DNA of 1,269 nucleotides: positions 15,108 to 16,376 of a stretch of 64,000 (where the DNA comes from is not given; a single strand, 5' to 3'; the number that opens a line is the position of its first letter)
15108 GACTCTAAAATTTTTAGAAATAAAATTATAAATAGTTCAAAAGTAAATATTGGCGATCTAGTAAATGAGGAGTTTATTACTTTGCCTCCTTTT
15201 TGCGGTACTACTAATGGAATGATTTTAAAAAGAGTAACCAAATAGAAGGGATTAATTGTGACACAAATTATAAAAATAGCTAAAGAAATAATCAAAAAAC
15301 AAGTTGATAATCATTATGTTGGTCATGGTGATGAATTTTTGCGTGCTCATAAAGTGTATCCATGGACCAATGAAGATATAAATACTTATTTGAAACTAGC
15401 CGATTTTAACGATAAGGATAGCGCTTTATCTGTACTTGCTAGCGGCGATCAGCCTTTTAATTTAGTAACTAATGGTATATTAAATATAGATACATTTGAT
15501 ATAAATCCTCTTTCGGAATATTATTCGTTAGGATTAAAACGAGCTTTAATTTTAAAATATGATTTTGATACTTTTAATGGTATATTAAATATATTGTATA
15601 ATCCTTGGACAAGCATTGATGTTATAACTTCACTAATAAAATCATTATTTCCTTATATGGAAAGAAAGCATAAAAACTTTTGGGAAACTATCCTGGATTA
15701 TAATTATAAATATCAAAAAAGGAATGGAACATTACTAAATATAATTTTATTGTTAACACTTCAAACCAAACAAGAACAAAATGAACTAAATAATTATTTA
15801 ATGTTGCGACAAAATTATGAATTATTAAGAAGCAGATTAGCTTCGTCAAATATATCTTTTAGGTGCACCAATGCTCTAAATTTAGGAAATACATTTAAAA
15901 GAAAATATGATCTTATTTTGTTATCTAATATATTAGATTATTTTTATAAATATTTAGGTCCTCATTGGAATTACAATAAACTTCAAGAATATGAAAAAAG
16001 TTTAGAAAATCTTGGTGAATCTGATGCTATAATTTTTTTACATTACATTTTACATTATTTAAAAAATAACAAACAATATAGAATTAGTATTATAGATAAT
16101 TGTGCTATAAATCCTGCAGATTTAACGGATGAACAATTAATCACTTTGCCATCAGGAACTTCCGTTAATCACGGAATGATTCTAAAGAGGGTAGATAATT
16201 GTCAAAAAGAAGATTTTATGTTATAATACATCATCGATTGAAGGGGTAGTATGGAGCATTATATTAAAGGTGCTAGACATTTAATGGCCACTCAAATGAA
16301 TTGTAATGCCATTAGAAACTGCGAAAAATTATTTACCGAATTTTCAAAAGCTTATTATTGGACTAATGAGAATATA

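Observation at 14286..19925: Tandem array of four intact paralogs (plus one decayed copy) of an uncharacterised Rossmann-like family occupying the minCD slot of the mreCD-spoIVFAB-rplU locus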

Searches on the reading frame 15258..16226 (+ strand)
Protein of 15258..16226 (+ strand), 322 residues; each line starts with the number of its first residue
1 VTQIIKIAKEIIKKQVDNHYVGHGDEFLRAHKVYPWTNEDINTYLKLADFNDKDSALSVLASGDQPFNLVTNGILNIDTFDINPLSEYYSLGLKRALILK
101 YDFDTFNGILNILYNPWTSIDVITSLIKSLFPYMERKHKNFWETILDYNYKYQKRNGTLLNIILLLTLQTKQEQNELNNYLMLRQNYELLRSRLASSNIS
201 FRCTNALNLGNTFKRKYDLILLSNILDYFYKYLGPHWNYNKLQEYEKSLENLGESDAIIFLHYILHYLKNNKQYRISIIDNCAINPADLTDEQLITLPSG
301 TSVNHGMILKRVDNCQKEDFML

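Call 4: search_protein_families(library=pfam, proteins=[window:15258-16226:+], max_evalue=1)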
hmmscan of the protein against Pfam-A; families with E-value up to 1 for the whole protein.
window:15258-16226:+ (322 aa): 3 families
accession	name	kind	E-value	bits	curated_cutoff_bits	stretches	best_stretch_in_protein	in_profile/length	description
PF11899.13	DUF3419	-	7e-10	39.1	28.2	2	31-145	9-118/385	Protein of unknown function (DUF3419)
PF21109.2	Stonustoxin_helical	-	0.002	18.6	27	1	119-186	13-76/96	Stonustoxin helical domain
PF01739.24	CheR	-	0.24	11.2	27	1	177-230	98-150/195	CheR methyltransferase, SAM binding domain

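Call 5: search_protein_families(library=ncbifam, proteins=[window:15258-16226:+], max_evalue=1)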
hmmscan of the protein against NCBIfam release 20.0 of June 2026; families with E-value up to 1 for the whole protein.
window:15258-16226:+ (322 aa): 1 family
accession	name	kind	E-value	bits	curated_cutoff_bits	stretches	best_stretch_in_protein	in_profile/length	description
TIGR04345.1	ovoA_Cterm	equivalog_domain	0.014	14.9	170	1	196-230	115-148/242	putative 4-mercaptohistidine N1-methyltransferase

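Call 8: find_homologous_proteins(query=window:15258-16226:+, max_evalue=0.001)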
Query window:15258-16226:+ (322 aa): 214 proteins with E <= 0.001 among 1677 candidates; the best 120 are listed.
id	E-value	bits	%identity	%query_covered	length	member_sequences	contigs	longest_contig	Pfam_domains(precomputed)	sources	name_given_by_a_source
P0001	2.1e-211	719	100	100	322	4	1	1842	PF11899.14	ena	-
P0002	1.2e-107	378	57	97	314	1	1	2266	PF11899.14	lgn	-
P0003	3.4e-107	376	56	97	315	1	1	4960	PF11899.14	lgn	-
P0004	1.6e-106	374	54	97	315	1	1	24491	PF11899.14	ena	-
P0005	5.3e-106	372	55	97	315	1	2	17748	PF11899.14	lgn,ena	-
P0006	1.8e-105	371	55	97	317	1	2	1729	PF11899.14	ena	-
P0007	8.4e-93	329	52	97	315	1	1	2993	PF11899.14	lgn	-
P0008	6.6e-84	300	49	97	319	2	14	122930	PF11899.14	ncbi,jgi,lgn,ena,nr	ncbi:MAG: hypothetical protein E7161_03190 [Firmicutes bacterium]|nr:hypothetical protein [Bacillota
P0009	4.3e-83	297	49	97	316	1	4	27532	PF11899.14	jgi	-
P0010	6.9e-83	296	50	97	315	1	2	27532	PF11899.14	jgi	-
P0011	2.9e-82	294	48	98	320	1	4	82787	PF11899.14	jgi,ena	-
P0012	2.4e-81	291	48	98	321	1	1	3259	-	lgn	-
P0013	4.6e-80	287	49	98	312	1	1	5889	PF11899.14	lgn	-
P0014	1.8e-79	285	50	97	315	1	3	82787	PF11899.14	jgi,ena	-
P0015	1.0e-78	283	48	97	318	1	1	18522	PF11899.14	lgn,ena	-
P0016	2.2e-78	282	51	87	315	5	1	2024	PF11899.14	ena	-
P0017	2.9e-78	281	48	98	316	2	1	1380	PF11899.14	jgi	-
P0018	1.2e-77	279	46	97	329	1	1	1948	PF11899.14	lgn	-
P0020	4.2e-77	277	46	97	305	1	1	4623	PF11899.14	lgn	-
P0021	2.0e-76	275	44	97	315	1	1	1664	PF11899.14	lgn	-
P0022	6.3e-76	273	43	97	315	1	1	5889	PF11899.14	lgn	-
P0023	7.8e-76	273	44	97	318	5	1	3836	PF11899.14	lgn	-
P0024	2.4e-75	272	48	97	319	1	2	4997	PF11899.14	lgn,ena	-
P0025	3.2e-75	271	46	96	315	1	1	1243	PF11899.14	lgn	-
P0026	3.6e-75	271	45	98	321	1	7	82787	PF11899.14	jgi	-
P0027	5.1e-75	271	47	97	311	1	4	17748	PF11899.14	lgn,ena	-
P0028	6.8e-75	270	49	97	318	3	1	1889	PF11899.14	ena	-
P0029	4.9e-73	264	46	97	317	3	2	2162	PF11899.14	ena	-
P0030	5.5e-73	264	47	97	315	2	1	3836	PF11899.14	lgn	-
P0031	9.7e-73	263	45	97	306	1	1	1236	PF11899.14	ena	-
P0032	3.5e-72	261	45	97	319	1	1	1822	PF11899.14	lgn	-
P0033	6.0e-72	260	46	97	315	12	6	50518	PF11899.14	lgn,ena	-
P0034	1.4e-71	259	47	97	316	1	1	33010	PF11899.14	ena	-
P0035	3.8e-71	258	45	97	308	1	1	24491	PF11899.14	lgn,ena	-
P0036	4.2e-71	258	45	97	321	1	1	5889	PF11899.14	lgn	-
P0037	5.9e-71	257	45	97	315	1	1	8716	PF11899.14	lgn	-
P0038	1.4e-70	256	44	97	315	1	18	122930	PF11899.14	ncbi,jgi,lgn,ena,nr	ncbi:MAG: hypothetical protein E7161_03200 [Firmicutes bacterium]|nr:hypothetical protein [Bacillota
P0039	1.4e-70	256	43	97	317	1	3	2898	PF11899.14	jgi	-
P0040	1.8e-70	256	43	97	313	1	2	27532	PF11899.14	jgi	-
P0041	8.4e-70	253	46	95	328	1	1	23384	PF11899.14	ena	-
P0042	1.2e-69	253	43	97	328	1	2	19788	PF11899.14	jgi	-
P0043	2.1e-69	252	45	97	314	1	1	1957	PF11899.14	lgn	-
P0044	4.7e-69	251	45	97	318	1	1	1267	PF11899.14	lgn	-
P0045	9.4e-69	250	44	97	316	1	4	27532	PF11899.14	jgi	-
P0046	3.6e-68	248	43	97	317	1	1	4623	PF11899.14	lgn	-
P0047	4.4e-68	248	44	95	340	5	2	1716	PF11899.14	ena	-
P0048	5.1e-68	248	45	97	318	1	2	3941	PF11899.14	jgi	-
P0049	1.0e-66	243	45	97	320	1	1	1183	PF11899.14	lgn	-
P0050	1.2e-66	243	45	97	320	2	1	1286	PF11899.14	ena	-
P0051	1.5e-66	243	47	87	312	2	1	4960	PF11899.14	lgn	-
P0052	3.0e-66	242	45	93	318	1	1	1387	PF11899.14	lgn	-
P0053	2.4e-65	239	46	94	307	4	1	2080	PF11899.14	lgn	-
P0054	4.8e-65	238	45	87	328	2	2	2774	PF11899.14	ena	-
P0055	6.0e-65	237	45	97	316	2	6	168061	PF11899.14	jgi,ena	-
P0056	4.5e-64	235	44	87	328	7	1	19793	PF11899.14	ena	-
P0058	2.7e-63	232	42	96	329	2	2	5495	PF11899.14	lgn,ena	-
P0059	3.5e-63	232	42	95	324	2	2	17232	PF11899.14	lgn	-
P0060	4.6e-63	231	44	82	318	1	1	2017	PF11899.14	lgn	-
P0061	1.7e-62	229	42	97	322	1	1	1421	PF11899.14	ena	-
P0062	1.8e-62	229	42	95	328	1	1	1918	PF11899.14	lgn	-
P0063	8.6e-62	227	41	97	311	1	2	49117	PF11899.14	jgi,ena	-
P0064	6.0e-61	224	39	96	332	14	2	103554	PF11899.14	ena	-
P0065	6.5e-61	224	44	87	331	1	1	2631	PF11899.14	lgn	-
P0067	1.1e-60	223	43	100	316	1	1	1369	PF11899.14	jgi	-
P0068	5.2e-60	221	42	95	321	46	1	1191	PF11899.14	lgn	-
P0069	8.4e-60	221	42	94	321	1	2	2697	PF11899.14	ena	-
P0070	9.1e-60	220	41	95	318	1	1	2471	PF11899.14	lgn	-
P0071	1.0e-59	220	39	95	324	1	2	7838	PF11899.14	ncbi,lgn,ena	-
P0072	1.9e-59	219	42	95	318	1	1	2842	PF11899.14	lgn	-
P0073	3.2e-59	219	40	97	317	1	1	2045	PF11899.14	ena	-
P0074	3.5e-59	219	40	95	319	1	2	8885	PF11899.14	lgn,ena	-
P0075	2.2e-58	216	41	96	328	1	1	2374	PF11899.14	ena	-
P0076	2.9e-58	215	42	91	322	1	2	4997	PF11899.14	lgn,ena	-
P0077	6.2e-58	214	40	97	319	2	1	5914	PF11899.14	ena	-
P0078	7.2e-58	214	40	97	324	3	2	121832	PF11899.14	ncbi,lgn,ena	-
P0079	1.1e-57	214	41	96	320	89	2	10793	PF11899.14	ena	-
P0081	4.3e-57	212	39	97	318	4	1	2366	PF11899.14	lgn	-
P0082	4.4e-57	212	41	87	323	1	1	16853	PF11899.14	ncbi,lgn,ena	-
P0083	6.6e-57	211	42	94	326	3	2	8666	PF11899.14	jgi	-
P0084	9.5e-57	210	41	97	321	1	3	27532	PF11899.14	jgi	-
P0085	1.2e-56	210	42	88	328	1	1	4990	PF11899.14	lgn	-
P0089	2.0e-55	206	36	97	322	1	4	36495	PF11899.14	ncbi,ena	-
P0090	2.4e-55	206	41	97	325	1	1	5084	PF11899.14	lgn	-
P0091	2.8e-55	206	44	82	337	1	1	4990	PF11899.14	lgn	-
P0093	9.2e-55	204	39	96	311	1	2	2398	PF11899.14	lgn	-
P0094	1.3e-54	204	43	87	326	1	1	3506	PF11899.14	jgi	jgi:hypothetical protein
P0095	2.4e-54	203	43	88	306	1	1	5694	PF11899.14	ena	-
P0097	4.7e-54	202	42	85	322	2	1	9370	PF11899.14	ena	-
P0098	1.2e-53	200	38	100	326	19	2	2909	PF11899.14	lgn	-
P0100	1.9e-53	200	41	94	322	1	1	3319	PF11899.14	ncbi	-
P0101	6.2e-53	198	40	95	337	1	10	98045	PF11899.14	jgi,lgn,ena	-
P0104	3.3e-52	196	40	86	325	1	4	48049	PF11899.14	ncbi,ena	-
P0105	3.7e-52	195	39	94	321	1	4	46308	PF11899.14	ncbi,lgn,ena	-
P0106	9.6e-52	194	37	100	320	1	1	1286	PF11899.14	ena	-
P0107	1.2e-51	194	40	86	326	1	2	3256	PF11899.14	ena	-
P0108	2.3e-51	193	37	95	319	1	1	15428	PF11899.14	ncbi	-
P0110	5.0e-51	192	40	95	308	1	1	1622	PF11899.14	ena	-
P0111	6.5e-51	191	40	85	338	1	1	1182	PF11899.14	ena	-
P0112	7.7e-51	191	42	86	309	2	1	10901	PF11899.14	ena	-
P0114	8.2e-51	191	42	84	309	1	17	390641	PF11899.14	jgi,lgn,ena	-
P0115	1.6e-50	190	41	89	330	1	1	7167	PF11899.14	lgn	-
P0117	2.2e-50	190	36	95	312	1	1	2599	PF11899.14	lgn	-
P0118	3.2e-50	189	39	87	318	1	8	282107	PF11899.14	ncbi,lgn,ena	-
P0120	1.5e-49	187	38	88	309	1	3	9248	PF11899.14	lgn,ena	-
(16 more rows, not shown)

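Call 9: find_encoding_contigs(protein=P0008, flank=10000, max_places=2)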
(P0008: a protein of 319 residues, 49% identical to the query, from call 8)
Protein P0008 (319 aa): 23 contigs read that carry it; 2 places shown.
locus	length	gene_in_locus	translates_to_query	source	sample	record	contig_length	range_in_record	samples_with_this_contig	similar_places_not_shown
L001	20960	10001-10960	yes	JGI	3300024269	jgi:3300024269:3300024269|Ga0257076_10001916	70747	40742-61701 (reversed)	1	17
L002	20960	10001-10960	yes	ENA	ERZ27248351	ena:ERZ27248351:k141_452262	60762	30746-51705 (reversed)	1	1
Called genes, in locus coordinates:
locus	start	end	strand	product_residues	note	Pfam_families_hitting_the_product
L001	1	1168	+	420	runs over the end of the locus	PF13393:tRNA-synt_His, PF00587:tRNA-synt_2b, PF03129:HGTP_anticodon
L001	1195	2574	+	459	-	PF01336:tRNA_anti-codon, PF00152:tRNA-synt_2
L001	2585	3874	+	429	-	PF01336:tRNA_anti-codon, PF00152:tRNA-synt_2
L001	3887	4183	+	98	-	PF02686:GatC (weak)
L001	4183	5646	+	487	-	PF01425:Amidase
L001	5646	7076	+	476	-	PF02934:GatB_N, PF02637:GatB_Yqey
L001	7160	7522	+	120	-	-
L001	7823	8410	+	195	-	-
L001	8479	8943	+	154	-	-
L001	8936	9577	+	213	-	PF04085:MreC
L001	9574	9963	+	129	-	-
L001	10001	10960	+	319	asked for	PF11899:DUF3419 (faint)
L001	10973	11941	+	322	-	PF11899:DUF3419 (weak)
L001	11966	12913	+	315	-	PF11899:DUF3419 (weak)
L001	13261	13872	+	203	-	PF01551:Peptidase_M23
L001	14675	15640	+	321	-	PF11899:DUF3419 (weak)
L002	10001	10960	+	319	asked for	PF11899:DUF3419 (faint)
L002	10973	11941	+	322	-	PF11899:DUF3419 (weak)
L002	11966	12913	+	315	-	PF11899:DUF3419 (weak)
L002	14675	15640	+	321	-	PF11899:DUF3419 (weak)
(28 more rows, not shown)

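Call 10: find_encoding_contigs(protein=P0011, flank=10000, max_places=2)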
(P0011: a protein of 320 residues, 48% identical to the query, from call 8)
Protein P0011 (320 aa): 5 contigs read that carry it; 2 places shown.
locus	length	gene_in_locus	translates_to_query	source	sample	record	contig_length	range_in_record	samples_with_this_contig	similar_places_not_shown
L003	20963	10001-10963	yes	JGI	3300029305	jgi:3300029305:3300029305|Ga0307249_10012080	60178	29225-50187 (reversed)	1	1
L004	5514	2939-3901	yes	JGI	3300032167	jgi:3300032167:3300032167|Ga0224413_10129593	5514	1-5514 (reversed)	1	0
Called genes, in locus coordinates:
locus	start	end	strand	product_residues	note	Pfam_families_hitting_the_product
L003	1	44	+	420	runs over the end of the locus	PF13393:tRNA-synt_His, PF00587:tRNA-synt_2b, PF03129:HGTP_anticodon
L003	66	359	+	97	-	-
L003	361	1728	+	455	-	PF01336:tRNA_anti-codon, PF00152:tRNA-synt_2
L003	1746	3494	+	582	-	PF01336:tRNA_anti-codon, PF01409:tRNA-synt_2d (faint), PF00152:tRNA-synt_2, PF02938:GAD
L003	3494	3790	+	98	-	PF02686:GatC (weak)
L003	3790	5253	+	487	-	PF01425:Amidase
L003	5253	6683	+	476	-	PF02934:GatB_N, PF02637:GatB_Yqey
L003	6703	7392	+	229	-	PF06541:ABC_trans_CmpB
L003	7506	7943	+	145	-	-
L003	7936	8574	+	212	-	PF04085:MreC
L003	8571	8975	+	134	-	-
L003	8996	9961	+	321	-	PF11899:DUF3419 (faint)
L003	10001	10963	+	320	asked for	PF11899:DUF3419 (faint)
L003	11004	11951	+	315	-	PF11899:DUF3419 (faint)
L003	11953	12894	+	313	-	PF11899:DUF3419 (faint)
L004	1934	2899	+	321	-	PF11899:DUF3419 (faint)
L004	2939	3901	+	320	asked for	PF11899:DUF3419 (faint)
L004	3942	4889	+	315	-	PF11899:DUF3419 (faint)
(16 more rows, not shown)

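Call 12: find_encoding_contigs(protein=P0114, flank=8000, max_places=1)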
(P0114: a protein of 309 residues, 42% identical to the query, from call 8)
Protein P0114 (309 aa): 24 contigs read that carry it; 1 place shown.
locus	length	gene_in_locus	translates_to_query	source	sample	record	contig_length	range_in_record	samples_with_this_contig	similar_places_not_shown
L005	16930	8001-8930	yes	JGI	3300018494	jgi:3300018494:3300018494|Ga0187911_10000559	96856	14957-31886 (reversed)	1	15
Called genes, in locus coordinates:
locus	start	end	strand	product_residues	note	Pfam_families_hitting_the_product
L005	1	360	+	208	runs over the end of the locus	PF04542:Sigma70_r2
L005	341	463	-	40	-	-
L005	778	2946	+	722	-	PF23139:OB_YrrC, PF14490:HHH_RecD2, PF13401:AAA_22 (faint), PF13086:AAA_11 (weak), PF13245:AAA_19, PF13604:AAA_30, PF18335:SH3_13, PF13538:UvrD_C_2, +1 more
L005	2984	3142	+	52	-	-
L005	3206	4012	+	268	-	-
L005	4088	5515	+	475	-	PF00587:tRNA-synt_2b, PF03129:HGTP_anticodon, PF09180:ProRS-C_1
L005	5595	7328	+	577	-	-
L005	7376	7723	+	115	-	PF14071:YlbD_coat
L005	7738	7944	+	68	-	PF14003:YlbE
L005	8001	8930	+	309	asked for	PF11899:DUF3419 (weak)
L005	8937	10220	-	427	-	PF01943:Polysacc_synt, PF01554:MatE (weak)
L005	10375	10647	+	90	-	PF00216:Bac_DNA_binding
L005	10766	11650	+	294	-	-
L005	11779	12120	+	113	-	PF01245:Ribosomal_L19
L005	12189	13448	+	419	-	PF00294:PfkB (weak)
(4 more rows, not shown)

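Call 13: find_encoding_contigs(protein=P0118, flank=8000, max_places=1)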
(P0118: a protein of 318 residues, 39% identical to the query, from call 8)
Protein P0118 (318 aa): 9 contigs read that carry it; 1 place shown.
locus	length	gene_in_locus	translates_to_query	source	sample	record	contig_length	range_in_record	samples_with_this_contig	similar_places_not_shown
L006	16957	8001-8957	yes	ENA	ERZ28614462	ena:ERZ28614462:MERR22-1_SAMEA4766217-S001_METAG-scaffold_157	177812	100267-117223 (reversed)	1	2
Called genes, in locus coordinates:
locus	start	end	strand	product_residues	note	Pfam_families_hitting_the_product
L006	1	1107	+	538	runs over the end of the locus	PF12733:Cadherin-like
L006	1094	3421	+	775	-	PF12799:LRR_4 (faint), PF13855:LRR_8 (faint)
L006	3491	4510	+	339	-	-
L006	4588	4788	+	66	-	PF01192:RNA_pol_Rpb6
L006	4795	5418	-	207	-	-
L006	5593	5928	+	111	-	-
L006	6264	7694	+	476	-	PF00587:tRNA-synt_2b, PF03129:HGTP_anticodon, PF09180:ProRS-C_1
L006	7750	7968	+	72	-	PF03840:SecG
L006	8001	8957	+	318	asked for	PF11899:DUF3419 (weak)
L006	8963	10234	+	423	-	PF01018:GTP1_OBG, PF02421:FeoB_N, PF01926:MMR_HSR1, PF09269:DUF1967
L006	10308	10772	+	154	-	-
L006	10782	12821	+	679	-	PF00990:GGDEF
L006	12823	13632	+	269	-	PF03631:Virul_fac_BrkB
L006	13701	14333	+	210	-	PF02390:Methyltransf_4, PF13847:Methyltransf_31 (weak)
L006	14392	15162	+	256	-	-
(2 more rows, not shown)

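Call 14: find_encoding_contigs(protein=P0055, flank=8000, max_places=1)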
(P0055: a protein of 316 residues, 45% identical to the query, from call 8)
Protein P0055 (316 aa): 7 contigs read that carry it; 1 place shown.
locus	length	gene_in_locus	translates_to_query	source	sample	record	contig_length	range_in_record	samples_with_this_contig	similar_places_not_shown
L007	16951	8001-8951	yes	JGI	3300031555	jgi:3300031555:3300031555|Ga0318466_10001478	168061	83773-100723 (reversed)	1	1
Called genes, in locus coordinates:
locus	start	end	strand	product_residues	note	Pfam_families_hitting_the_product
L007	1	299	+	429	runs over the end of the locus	PF02403:Seryl_tRNA_N, PF00587:tRNA-synt_2b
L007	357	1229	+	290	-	PF10672:Methyltrans_SAM, PF03602:Cons_hypoth95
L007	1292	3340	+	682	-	-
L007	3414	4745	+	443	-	PF19295:SufBD_N, PF01458:SUFBD_core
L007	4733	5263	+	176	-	-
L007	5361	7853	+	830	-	PF00521:DNA_topoisoIV, PF03989:DNA_gyraseA_C (weak)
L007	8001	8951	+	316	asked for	PF11899:DUF3419 (weak)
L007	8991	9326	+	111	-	PF14071:YlbD_coat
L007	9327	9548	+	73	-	PF14003:YlbE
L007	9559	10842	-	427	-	PF01943:Polysacc_synt, PF01554:MatE (weak)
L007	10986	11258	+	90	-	PF00216:Bac_DNA_binding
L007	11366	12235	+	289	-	-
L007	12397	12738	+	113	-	PF01245:Ribosomal_L19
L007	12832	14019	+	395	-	PF00294:PfkB (weak)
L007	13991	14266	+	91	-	PF01713:Smr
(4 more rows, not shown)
